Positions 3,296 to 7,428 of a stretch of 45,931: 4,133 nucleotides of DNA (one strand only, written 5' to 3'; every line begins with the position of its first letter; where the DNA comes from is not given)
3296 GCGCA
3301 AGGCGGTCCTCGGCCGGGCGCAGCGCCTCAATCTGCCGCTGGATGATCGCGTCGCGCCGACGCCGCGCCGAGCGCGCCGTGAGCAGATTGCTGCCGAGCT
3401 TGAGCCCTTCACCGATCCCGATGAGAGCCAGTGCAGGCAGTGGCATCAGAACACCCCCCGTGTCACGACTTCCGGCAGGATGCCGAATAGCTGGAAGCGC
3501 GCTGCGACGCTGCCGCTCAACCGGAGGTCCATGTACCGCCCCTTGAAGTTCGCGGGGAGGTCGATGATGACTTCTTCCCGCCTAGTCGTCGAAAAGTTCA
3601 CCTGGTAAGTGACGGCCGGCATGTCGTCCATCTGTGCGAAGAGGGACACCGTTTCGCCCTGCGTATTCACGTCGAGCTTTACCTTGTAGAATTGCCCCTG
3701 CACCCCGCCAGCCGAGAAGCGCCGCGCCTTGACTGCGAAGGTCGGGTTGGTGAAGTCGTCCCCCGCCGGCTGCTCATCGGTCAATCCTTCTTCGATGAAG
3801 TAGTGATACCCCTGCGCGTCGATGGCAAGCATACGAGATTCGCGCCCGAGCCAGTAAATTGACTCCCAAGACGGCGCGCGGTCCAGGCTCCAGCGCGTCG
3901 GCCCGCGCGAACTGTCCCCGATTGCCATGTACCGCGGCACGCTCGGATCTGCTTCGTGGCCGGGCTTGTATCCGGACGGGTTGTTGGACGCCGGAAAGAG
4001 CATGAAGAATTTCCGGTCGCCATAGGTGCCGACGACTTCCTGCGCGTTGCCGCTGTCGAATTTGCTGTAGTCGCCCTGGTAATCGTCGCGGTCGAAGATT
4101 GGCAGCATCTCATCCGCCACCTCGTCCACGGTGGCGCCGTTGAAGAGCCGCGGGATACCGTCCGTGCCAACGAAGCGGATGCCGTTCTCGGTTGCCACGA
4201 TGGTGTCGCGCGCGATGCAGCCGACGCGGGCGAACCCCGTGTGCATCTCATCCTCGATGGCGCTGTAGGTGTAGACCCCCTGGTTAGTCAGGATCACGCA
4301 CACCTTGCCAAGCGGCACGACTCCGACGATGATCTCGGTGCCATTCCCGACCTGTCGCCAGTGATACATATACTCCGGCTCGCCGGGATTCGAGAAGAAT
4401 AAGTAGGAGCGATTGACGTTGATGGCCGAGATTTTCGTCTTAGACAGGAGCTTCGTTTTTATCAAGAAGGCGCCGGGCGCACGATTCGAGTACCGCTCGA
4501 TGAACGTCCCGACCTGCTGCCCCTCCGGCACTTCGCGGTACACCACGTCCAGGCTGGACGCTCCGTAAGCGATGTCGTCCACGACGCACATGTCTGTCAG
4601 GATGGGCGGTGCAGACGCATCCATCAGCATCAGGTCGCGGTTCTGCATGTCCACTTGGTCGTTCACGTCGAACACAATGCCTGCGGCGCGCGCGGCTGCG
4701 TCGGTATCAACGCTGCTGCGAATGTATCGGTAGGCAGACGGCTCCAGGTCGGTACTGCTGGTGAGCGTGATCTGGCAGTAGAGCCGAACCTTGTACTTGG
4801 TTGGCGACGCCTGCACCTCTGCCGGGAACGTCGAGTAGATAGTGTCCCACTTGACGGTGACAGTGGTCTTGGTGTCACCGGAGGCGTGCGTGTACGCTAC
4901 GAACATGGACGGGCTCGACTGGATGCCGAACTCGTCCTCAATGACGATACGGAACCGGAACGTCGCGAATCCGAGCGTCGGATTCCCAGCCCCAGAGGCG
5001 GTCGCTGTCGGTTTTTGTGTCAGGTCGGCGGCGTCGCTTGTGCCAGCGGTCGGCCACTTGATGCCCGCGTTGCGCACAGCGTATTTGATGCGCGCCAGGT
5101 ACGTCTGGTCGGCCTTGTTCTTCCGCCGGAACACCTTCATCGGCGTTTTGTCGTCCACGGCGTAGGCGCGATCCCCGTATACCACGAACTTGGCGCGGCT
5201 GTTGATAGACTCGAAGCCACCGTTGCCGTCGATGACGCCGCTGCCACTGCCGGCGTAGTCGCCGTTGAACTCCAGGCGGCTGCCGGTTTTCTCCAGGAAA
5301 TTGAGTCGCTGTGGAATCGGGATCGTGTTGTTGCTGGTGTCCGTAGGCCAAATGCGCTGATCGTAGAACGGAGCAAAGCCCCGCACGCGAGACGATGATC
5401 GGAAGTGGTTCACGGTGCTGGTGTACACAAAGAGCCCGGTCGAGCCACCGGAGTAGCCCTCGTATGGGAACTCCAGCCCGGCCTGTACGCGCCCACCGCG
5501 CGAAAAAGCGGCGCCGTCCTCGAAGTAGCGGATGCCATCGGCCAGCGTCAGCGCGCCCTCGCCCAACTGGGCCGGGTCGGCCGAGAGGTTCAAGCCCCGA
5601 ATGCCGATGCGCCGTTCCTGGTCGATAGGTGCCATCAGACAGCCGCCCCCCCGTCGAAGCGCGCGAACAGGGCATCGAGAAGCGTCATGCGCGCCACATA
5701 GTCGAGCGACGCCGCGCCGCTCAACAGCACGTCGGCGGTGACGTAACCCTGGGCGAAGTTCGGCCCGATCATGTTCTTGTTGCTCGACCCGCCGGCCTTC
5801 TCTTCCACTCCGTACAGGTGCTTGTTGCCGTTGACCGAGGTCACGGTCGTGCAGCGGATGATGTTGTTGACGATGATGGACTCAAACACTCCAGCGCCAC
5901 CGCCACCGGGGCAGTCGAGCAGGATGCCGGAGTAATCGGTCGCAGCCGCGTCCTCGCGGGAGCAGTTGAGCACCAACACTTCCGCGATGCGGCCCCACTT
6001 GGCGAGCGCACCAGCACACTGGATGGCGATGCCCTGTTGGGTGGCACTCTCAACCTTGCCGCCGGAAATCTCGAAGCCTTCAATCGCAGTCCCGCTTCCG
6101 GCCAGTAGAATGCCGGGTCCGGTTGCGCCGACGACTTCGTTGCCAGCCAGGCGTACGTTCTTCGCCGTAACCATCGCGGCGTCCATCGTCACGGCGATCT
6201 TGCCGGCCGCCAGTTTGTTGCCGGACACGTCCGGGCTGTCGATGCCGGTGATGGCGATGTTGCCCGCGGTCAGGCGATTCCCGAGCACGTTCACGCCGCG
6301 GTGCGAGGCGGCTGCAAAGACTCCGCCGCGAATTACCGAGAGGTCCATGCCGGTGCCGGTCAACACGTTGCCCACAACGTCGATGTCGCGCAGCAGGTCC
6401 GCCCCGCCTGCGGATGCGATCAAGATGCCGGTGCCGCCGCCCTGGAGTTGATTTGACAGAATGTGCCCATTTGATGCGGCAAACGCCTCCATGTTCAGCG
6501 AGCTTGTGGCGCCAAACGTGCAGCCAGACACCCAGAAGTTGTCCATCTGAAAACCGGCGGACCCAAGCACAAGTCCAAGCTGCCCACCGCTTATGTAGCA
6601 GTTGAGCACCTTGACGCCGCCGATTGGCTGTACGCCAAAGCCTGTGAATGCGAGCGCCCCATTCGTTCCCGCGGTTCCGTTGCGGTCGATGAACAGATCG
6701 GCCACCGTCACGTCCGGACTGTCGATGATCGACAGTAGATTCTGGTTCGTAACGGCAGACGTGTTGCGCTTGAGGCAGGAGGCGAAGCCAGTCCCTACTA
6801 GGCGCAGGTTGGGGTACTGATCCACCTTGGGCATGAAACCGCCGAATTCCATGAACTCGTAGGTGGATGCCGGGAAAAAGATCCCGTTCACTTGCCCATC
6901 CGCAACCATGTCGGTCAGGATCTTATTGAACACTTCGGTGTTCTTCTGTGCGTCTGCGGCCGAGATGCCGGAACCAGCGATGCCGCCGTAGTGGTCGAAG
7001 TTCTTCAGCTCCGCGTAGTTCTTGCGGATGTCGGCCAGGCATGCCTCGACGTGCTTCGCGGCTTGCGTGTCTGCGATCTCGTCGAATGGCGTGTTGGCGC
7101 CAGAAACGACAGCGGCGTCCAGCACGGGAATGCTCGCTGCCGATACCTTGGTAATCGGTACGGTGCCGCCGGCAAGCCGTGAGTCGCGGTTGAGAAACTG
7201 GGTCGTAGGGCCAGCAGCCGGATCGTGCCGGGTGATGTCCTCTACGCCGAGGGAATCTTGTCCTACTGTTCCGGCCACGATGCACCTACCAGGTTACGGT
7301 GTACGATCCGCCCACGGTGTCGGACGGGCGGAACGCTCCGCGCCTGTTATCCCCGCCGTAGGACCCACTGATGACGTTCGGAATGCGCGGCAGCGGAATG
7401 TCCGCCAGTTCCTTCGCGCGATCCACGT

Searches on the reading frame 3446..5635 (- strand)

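Call 49: search_protein_families(library=phrogs, proteins=[window:3446-5635:-], max_evalue=0.001)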
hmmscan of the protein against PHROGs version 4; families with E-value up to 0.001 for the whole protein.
window:3446-5635:- (729 aa): 2 families
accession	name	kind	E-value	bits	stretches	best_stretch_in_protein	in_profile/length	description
phrog_3287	-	head and packaging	6.8e-05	22.9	1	427-509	202-287/524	virion structural protein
phrog_511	-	head and packaging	8.1e-05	22.2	0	412-509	584-682/862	internal virion protein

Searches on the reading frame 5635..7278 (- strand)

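Call 49: search_protein_families(library=phrogs, proteins=[window:5635-7278:-], max_evalue=0.001)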
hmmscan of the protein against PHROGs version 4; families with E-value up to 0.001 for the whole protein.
window:5635-7278:- (547 aa): 1 family
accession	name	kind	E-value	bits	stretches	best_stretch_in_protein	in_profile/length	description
phrog_2234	-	tail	0.0001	22.1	1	222-482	414-700/757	tail spike protein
